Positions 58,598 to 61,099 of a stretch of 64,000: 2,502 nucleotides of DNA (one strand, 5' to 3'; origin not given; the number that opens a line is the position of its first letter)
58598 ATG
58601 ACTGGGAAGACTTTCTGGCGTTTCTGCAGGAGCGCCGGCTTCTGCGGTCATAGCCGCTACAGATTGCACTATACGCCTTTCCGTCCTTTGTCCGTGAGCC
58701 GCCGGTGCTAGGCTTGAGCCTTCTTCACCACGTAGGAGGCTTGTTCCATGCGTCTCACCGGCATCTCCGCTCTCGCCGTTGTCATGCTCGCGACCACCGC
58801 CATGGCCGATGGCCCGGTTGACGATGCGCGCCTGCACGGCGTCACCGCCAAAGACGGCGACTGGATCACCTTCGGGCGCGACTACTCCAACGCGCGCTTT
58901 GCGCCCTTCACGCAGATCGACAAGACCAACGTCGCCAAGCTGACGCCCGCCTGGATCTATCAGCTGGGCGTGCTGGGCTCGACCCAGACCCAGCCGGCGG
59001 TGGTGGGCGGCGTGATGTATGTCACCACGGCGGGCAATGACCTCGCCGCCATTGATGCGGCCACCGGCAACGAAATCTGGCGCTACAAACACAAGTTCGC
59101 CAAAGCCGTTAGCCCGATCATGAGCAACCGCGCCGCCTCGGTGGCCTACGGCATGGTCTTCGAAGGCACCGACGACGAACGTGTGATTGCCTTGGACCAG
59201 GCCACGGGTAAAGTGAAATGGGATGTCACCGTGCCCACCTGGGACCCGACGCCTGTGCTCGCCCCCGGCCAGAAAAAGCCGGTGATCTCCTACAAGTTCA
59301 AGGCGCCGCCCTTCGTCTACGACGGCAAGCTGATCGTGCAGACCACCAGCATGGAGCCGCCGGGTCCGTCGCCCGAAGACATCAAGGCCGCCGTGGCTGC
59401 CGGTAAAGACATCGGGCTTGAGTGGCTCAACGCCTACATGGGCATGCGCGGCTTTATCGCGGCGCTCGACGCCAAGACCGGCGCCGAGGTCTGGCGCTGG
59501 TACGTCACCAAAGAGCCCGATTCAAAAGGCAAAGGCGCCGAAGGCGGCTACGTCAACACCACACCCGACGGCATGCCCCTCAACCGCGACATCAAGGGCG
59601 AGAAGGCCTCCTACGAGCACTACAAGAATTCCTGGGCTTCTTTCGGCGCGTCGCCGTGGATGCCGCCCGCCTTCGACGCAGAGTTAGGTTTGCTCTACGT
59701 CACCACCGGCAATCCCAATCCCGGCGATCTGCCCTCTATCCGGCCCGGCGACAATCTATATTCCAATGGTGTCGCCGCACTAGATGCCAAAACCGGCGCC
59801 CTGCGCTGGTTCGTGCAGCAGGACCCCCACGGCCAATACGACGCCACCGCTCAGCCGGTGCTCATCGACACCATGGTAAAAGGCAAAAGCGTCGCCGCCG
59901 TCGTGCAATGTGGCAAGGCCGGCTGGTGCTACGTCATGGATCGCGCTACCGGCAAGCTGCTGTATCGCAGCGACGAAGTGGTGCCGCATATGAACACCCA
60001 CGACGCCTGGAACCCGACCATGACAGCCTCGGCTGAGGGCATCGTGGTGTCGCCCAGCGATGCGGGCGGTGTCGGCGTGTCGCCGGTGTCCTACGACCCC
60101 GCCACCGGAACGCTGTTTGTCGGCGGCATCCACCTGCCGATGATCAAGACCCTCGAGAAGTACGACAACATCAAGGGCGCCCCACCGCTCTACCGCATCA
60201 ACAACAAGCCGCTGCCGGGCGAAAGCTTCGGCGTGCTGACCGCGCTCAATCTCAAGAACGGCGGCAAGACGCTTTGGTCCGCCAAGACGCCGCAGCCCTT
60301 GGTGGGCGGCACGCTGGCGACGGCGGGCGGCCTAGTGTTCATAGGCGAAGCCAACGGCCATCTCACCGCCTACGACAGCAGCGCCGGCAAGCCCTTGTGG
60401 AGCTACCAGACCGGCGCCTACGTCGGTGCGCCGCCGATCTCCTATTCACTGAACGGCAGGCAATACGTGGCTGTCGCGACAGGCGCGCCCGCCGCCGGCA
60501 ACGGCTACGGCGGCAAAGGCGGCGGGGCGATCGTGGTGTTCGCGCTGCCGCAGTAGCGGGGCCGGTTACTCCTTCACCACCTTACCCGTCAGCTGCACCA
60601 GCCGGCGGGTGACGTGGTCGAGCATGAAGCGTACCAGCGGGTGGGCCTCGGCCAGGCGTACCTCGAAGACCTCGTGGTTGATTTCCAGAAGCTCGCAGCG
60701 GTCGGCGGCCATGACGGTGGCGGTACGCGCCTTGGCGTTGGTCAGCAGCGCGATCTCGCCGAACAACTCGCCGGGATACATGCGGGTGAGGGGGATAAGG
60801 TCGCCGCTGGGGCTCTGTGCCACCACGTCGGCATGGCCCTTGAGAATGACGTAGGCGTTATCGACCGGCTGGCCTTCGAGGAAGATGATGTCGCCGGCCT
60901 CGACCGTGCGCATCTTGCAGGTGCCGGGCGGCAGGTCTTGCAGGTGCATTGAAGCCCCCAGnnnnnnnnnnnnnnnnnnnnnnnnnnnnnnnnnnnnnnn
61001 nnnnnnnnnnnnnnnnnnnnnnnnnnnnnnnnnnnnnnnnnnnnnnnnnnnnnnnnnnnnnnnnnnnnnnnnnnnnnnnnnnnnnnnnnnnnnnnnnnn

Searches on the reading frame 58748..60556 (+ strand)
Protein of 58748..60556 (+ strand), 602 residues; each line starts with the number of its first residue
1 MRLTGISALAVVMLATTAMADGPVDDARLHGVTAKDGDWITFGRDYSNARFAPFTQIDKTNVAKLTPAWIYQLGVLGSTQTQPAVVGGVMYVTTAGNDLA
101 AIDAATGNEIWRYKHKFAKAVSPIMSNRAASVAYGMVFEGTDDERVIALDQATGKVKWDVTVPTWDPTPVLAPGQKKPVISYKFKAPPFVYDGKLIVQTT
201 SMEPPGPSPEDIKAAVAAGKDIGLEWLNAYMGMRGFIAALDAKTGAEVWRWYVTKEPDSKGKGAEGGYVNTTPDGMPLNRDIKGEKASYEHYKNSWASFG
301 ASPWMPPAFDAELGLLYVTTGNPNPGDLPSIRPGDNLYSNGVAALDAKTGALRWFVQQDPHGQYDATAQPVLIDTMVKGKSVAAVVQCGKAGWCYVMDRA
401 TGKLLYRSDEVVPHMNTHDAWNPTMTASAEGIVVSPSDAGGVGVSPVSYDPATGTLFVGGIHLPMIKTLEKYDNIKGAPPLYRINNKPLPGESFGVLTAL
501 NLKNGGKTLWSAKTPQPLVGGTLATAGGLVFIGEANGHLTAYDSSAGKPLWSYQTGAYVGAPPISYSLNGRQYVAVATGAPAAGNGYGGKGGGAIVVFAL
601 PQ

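Call 64: search_protein_families(library=pfam, proteins=[window:58748-60556:+], max_evalue=0.001)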
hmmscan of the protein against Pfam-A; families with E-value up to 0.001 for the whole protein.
window:58748-60556:+ (602 aa): 5 families
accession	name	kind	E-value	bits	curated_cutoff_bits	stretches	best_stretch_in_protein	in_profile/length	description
PF01011.28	PQQ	-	6.3e-74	250.2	26.7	2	39-410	1-340/595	Glucose/ethanol/alcohol dehydrogenase, beta-propeller domain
PF13360.13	PQQ_2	-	5.7e-27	95.3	27.6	2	79-171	25-109/233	Outer membrane protein assembly factor BamB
PF13570.13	Beta-prop_ACSF4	-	9.2e-14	52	133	2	491-566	151-223/329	Beta-alanine-activating enzyme, beta-propeller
PF25293.1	Beta-prop_EMC1_N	-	0.00039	20.6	34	0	90-163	34-104/219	EMC1 N-terminal beta-propeller domain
PF23727.1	Beta-prop_FAM234A_B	-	0.00049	19.2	26.4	0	140-169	309-338/467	FAM234A/B beta-propeller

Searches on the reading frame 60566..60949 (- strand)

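Call 32: search_protein_families(library=pfam, proteins=[window:60566-60949:-], max_evalue=0.01)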
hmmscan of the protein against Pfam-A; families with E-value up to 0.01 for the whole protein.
window:60566-60949:- (127 aa): 1 family
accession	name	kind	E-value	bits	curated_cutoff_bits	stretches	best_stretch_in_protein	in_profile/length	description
PF00027.35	cNMP_binding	-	8.2e-21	74.2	27.5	1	14-96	2-83/89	Cyclic nucleotide-binding domain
